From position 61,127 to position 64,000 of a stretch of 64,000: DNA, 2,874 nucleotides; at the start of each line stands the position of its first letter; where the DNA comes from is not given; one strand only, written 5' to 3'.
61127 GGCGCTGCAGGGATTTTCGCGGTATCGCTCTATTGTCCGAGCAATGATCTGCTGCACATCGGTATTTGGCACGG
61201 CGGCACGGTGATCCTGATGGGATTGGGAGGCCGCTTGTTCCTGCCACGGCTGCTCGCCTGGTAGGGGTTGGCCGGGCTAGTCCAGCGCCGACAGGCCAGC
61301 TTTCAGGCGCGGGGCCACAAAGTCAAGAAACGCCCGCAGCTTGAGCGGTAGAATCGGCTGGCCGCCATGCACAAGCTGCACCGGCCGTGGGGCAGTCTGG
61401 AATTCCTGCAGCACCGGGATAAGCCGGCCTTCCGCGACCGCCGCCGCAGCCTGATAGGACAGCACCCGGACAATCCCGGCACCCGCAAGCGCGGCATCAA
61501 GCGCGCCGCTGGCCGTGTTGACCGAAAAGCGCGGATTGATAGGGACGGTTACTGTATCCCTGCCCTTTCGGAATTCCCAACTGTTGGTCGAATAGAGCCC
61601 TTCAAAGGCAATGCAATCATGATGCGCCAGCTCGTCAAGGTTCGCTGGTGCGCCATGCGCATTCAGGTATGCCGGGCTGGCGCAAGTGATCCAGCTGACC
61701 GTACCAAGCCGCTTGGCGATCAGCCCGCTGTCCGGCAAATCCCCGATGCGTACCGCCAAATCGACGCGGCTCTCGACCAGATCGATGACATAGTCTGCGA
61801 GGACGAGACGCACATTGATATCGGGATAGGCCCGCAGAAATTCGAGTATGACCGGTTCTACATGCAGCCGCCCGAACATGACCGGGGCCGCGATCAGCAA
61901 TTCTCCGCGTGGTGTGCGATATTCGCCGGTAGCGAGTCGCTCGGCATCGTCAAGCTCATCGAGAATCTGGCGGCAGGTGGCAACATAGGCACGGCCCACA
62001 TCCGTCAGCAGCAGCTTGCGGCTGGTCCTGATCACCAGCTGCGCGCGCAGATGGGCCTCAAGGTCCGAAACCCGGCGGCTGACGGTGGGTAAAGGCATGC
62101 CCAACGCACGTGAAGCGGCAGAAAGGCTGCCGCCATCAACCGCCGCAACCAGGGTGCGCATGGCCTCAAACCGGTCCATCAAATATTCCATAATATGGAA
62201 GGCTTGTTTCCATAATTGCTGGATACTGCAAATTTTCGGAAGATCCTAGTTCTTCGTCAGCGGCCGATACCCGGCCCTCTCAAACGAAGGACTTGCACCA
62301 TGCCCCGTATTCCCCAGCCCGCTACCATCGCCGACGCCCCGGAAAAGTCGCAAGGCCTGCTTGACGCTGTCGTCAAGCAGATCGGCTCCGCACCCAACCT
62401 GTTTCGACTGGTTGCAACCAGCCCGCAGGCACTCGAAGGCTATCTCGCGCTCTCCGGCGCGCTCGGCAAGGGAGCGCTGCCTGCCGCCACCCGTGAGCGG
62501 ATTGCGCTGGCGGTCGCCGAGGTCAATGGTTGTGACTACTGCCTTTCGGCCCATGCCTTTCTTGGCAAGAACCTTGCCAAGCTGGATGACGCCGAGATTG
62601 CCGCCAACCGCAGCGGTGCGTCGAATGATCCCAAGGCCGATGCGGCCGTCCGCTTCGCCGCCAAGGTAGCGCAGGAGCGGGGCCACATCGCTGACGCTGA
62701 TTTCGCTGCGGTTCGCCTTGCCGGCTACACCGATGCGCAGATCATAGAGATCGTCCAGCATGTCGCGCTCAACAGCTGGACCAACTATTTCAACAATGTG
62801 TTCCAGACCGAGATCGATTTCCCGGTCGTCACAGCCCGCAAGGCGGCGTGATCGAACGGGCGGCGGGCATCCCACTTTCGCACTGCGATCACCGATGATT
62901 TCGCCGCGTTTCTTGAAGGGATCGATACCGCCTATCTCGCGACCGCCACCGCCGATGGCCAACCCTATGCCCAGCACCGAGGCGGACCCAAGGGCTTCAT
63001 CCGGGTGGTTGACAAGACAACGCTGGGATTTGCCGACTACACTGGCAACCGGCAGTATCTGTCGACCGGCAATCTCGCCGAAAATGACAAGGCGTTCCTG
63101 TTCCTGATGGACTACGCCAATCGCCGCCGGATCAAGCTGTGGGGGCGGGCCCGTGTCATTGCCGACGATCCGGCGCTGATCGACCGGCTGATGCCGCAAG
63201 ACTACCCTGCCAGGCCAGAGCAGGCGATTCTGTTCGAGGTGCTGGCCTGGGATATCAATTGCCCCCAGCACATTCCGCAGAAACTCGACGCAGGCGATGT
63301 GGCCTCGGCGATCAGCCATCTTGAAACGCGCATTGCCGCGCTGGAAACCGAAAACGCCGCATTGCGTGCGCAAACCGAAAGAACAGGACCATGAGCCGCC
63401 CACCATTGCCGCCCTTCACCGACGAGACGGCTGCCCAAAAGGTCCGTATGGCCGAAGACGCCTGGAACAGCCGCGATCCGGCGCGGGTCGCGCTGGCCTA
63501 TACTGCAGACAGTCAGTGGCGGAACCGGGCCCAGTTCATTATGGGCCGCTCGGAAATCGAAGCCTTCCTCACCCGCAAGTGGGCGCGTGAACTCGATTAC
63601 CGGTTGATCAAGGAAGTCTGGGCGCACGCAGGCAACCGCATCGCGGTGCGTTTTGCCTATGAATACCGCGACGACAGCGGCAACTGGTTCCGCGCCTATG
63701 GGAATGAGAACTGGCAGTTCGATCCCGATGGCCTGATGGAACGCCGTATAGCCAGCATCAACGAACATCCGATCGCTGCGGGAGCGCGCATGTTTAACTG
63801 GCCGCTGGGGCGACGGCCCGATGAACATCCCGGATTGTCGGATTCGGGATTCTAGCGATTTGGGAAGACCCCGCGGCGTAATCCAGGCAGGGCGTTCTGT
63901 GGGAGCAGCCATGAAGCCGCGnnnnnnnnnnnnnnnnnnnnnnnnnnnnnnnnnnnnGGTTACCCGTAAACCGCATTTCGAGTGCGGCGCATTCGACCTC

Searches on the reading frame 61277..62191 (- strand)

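Call 3: search_protein_families(library=pfam, proteins=[window:61277-62191:-], max_evalue=0.01)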
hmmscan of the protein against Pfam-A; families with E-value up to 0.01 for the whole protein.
window:61277-62191:- (304 aa): 3 families
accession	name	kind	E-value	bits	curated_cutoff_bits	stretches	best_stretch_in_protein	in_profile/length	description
PF03466.25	LysR_substrate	-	7.8e-36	123.9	28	1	93-295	3-207/209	LysR substrate binding domain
PF00126.33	HTH_1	-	5.2e-16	58.8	26.6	1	9-67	2-60/60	Bacterial regulatory helix-turn-helix protein, lysR family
PF09339.16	HTH_IclR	-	0.0015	18.7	22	1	15-47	13-45/52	IclR helix-turn-helix domain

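Call 4: search_protein_families(library=ncbifam, proteins=[window:61277-62191:-], max_evalue=0.01)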
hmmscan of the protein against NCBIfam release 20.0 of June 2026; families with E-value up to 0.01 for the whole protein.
window:61277-62191:- (304 aa): 47 families (the best 25 are shown)
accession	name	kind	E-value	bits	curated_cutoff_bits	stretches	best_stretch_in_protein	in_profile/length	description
NF040888.1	trans_reg_YafC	equivalog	8.2e-60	202.1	470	1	9-293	6-290/293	DNA-binding transcriptional regulator YafC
NF007315.1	PRK09801.1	equivalog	1e-42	146.2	398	1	11-267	11-268/301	L-tartrate utilization transcriptional activator TtdR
NF007917.1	PRK10632.1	equivalog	3.7e-40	137.9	425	1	5-293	1-289/303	HTH-type transcriptional activator AaeR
NF008352.0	PRK11139.1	subfamily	1.4e-35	122.8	288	1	7-295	7-291/305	transcriptional regulator GcvA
NF011573.0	PRK14997.1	equivalog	3.6e-34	118.3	380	1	13-293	11-294/303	LysR family transcriptional regulator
NF007491.0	PRK10086.1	equivalog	1.1e-20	73.7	316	1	10-270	21-283/313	DNA-binding transcriptional regulator DsdC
TIGR03418.1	chol_sulf_TF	equivalog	2.7e-20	72.6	324.8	1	9-269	4-265/291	choline sulfate utilization transcriptional regulator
NF008416.0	PRK11242.1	equivalog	1.4e-17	64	277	1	11-147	6-145/300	transcriptional regulator CynR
TIGR03339.1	phn_lysR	subfamily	1.3e-16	60.7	341.1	1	12-195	3-186/279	aminoethylphosphonate catabolism associated LysR family transcriptional regulator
TIGR02036.1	dsdC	equivalog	5.7e-15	55.1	352.4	1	10-240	12-245/302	DNA-binding transcriptional regulator DsdC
NF040786.1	LysR_Sec_metab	equivalog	8.7e-15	54.5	250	1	11-147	6-145/298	selenium metabolism-associated LysR family transcriptional regulator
NF053705.1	TransRegGltCGpos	equivalog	1.3e-14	54.1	350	1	23-153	18-150/300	glutamate biosynthesis transcriptional regulator GltC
NF007307.0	PRK09791.1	equivalog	1.5e-14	53.9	336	1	8-136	7-135/302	LysR family transcriptional regulator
NF047520.1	trans_act_CidR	equivalog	1.6e-14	53.8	415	1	10-130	5-125/292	cidABC operon transcriptional activator CidR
NF008294.1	PRK11074.1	equivalog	3e-14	53.1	345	1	18-261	14-258/300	DNA-binding transcriptional activator PunR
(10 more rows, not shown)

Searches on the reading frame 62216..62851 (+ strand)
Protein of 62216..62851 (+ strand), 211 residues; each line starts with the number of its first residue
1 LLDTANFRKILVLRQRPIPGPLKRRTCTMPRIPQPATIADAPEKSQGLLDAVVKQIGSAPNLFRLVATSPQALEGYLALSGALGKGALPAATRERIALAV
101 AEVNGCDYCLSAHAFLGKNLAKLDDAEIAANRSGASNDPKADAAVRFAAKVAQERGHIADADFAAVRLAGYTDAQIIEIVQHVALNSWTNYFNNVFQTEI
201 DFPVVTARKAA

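Call 3: search_protein_families(library=pfam, proteins=[window:62216-62851:+], max_evalue=0.01)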
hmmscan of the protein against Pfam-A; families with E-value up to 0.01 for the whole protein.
window:62216-62851:+ (211 aa): 1 family
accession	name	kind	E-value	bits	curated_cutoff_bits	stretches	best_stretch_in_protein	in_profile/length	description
PF02627.25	CMD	-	6.6e-11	42.5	23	1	70-149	1-83/84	Carboxymuconolactone decarboxylase family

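Call 4: search_protein_families(library=ncbifam, proteins=[window:62216-62851:+], max_evalue=0.01)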
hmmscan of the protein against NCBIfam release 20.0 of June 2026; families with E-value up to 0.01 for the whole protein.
window:62216-62851:+ (211 aa): 7 families
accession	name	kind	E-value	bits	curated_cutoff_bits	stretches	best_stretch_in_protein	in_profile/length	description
TIGR01926.1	peroxid_rel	subfamily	1.4e-25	90.2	81.8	1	35-194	5-169/178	peroxidase-related enzyme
TIGR04030.1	perox_Avi_7169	hypoth_equivalog_domain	2.6e-13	50.4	233.15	1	50-190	30-176/185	alkylhydroperoxidase domain protein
TIGR00778.1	ahpD_dom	domain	2.2e-12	46.3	27.8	1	86-116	1-31/51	alkylhydroperoxidase AhpD family core domain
NF053654.1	GroundWater_YciW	equivalog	4.5e-06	26.5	310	1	45-195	16-168/179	YciW-related (seleno)protein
NF041238.1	AhpD_rel_CFYUT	equivalog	7.2e-05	22.2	175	0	87-116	217-246/357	alkylhydroperoxidase-related (seleno)protein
NF041047.1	GSU3128_fam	equivalog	0.0022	18.1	110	0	88-122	17-51/84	GSU3128 family (seleno)protein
TIGR04169.1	perox_w_seleSAM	hypoth_equivalog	0.0052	16.8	120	0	83-114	34-65/109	arsenosugar biosynthesis-associated peroxidase-like protein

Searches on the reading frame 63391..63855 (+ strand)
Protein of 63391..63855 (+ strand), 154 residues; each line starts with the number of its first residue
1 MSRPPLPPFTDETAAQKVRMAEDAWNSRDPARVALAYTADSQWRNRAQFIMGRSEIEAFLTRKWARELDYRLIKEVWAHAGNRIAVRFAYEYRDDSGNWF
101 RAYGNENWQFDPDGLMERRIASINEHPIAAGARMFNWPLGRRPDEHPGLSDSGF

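Call 48: search_protein_families(library=pfam, proteins=[window:63391-63855:+], max_evalue=0.001)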
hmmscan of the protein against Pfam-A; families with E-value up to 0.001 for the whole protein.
window:63391-63855:+ (154 aa): 2 families
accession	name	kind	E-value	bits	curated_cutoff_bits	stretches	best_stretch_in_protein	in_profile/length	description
PF07080.17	DUF1348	-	2e-64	215.8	22.1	1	7-135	1-129/130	Protein of unknown function (DUF1348)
PF12680.13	SnoaL_2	-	2.1e-07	31.9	27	1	23-114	6-97/102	SnoaL-like domain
